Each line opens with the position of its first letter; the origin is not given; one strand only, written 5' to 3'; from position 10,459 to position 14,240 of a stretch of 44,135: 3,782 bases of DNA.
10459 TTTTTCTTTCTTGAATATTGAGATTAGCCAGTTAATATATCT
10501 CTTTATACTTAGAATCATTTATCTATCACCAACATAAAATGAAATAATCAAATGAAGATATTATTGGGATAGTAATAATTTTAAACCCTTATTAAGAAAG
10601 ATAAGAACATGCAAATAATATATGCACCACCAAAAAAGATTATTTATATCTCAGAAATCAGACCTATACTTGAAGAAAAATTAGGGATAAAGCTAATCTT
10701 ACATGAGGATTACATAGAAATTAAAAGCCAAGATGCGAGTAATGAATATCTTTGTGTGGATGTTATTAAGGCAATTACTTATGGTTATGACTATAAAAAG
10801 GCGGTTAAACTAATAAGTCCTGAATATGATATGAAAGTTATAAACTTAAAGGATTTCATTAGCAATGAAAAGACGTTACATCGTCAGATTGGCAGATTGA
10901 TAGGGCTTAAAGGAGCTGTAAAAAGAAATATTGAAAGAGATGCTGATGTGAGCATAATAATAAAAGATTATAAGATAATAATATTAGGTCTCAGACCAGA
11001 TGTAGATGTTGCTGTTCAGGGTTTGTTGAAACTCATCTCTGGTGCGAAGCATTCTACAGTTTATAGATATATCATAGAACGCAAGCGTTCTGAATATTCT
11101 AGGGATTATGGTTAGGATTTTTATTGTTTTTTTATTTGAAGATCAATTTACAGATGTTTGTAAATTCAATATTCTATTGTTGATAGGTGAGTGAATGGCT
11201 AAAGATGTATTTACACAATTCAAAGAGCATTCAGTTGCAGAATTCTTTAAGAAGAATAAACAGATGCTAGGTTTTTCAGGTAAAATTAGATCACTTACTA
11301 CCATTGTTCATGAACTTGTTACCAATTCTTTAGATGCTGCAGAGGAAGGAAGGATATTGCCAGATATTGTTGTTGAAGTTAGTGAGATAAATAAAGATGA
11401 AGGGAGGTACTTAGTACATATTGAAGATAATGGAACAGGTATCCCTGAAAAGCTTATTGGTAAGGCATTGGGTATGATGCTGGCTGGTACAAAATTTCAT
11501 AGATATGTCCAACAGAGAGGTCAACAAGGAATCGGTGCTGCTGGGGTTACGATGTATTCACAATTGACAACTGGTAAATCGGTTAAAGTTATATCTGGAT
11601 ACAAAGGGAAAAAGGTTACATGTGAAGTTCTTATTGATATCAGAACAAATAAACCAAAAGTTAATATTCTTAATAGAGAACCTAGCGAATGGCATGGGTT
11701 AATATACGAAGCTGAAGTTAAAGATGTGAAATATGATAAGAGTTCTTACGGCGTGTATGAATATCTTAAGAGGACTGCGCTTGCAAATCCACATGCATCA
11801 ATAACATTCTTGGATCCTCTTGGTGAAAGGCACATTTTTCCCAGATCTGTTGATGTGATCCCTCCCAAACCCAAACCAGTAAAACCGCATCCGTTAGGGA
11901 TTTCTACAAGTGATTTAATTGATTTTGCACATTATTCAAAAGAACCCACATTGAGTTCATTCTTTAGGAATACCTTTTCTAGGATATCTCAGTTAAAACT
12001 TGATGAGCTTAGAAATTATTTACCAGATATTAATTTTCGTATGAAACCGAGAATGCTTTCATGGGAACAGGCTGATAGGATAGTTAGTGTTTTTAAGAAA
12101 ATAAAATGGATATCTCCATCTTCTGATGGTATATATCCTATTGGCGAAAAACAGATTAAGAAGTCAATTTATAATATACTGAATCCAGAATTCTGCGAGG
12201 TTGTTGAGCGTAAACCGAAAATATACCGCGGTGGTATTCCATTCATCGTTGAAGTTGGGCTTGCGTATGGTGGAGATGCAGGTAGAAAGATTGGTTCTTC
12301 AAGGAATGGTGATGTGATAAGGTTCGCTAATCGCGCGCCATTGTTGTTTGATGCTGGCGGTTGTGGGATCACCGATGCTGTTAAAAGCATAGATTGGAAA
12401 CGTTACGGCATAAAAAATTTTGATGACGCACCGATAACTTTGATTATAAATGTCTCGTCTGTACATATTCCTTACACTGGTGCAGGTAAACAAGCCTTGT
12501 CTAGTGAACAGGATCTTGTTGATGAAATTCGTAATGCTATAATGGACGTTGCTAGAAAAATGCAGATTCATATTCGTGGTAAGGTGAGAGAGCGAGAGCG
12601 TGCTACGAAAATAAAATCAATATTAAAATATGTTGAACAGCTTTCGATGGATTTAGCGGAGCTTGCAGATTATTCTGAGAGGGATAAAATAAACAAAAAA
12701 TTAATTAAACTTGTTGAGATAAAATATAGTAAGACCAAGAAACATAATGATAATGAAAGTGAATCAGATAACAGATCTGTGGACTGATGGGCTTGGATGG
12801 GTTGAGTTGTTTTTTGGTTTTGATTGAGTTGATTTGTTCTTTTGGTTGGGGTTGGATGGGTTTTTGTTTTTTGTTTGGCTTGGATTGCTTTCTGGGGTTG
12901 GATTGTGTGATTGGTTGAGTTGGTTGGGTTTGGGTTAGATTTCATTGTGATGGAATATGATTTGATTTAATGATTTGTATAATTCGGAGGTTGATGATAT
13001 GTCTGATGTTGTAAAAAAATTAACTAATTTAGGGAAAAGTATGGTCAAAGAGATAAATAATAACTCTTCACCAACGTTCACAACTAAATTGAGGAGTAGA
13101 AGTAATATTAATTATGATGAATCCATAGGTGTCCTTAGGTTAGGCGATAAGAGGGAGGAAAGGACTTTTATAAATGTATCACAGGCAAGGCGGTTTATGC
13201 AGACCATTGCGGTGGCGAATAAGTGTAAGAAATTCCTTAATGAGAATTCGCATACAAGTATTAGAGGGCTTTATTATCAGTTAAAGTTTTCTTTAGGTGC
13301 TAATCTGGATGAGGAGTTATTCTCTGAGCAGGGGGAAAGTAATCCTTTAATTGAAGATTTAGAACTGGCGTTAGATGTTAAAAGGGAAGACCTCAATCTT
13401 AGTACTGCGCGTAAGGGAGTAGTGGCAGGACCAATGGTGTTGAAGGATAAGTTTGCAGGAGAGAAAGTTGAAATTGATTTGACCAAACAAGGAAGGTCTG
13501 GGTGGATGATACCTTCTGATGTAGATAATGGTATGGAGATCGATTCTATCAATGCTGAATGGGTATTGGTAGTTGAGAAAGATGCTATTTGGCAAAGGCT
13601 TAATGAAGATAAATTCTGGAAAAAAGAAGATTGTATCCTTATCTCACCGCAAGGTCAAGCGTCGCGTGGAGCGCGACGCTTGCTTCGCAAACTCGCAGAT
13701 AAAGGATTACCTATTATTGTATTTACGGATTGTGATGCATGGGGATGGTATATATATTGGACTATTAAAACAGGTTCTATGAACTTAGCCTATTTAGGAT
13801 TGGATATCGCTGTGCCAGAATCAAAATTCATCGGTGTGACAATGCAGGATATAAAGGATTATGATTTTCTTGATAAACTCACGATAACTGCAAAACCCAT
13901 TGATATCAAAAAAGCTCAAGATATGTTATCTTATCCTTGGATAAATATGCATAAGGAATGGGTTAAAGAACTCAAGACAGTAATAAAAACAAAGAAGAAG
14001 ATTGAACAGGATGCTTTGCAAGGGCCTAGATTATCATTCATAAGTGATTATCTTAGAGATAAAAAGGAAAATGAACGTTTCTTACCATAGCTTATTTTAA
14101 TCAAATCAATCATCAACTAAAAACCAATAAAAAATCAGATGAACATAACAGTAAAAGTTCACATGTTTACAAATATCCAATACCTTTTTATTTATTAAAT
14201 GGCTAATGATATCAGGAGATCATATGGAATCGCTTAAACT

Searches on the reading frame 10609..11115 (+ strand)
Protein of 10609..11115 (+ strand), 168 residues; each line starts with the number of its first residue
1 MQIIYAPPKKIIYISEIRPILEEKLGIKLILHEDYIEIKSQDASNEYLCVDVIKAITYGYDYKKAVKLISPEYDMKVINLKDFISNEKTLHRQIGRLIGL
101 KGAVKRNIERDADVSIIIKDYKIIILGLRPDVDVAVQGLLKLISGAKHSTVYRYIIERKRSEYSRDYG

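Call 9: search_protein_families(library=pfam, proteins=[window:10609-11115:+], max_evalue=0.001)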
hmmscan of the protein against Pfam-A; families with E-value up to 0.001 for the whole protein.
window:10609-11115:+ (168 aa): 2 families
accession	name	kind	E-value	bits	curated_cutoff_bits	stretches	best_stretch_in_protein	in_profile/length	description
PF22891.2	KH_PNO1_2nd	-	1.3e-06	28.9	27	1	87-153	15-81/90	Eukaryotic type KH-domain (KH-domain type I) (327.11.2)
PF00013.35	KH_1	-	0.00025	21.2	21.5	1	92-137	9-62/66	KH domain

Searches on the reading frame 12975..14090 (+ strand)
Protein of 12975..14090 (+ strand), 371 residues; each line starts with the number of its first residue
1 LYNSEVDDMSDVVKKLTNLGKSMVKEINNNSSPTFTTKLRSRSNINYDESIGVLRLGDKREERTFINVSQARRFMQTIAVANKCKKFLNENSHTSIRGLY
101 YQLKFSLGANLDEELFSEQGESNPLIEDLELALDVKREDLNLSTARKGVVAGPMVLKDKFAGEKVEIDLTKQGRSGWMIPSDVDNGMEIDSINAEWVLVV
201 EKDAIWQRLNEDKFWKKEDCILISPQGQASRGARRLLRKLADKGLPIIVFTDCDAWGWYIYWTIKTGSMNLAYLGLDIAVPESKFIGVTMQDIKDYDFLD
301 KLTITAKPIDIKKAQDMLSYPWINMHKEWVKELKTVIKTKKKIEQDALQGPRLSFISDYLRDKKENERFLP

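Call 9: search_protein_families(library=pfam, proteins=[window:12975-14090:+], max_evalue=0.001)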
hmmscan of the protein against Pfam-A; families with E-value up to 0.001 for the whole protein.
window:12975-14090:+ (371 aa): 3 families
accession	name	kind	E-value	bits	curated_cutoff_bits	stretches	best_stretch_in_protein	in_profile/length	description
PF21180.3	TOP6A-Spo11_Toprim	-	2.9e-50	171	24.1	1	196-363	1-169/170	Topoisomerase 6 subunit A/Spo11, Toprim domain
PF04406.19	TP6A_N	-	2.2e-16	59.9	26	1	72-142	1-62/62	Type IIB DNA topoisomerase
PF20768.2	Topo_VI_alpha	-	1.6e-05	25.1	23.6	1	149-185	6-43/50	All-beta domain in DNA topoisomerase VI alpha subunit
